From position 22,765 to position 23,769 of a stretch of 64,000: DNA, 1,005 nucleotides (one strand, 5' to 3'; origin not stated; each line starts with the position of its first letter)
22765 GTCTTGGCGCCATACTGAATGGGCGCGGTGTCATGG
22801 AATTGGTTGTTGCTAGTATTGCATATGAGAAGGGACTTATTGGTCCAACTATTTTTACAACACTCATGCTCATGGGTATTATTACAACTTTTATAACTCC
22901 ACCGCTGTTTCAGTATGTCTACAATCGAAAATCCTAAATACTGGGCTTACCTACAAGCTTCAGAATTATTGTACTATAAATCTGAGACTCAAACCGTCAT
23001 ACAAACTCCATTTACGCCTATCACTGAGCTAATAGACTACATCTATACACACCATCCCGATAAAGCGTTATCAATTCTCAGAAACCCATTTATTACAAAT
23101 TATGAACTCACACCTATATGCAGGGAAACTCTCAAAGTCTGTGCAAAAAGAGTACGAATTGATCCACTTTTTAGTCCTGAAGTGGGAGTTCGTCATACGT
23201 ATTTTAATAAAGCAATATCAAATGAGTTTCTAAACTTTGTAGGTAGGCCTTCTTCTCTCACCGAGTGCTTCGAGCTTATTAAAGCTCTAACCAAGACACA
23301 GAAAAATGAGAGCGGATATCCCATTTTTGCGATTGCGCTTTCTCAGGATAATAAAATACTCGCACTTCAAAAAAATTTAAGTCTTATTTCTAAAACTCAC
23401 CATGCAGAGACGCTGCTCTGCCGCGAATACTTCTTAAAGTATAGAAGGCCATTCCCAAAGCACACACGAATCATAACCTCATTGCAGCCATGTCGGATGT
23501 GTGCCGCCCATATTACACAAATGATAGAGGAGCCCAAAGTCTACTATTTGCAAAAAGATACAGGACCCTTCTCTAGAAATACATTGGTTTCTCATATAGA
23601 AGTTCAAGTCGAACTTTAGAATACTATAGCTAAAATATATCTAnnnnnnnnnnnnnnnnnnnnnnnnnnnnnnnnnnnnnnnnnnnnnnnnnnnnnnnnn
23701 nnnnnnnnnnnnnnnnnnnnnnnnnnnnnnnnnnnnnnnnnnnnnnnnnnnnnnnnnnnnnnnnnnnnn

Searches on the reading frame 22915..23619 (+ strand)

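Call 49: search_protein_families(library=pfam, proteins=[window:22915-23619:+])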
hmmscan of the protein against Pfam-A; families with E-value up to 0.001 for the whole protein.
window:22915-23619:+ (234 aa): 2 families
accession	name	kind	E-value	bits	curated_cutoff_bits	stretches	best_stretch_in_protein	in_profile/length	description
PF14439.12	Bd3614-deam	-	3.9e-15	56.3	38.5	1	136-225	9-102/113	Bd3614-like deaminase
PF00383.29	dCMP_cyt_deam_1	-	3.5e-07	30.5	25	1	121-211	10-100/102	Cytidine and deoxycytidylate deaminase zinc-binding region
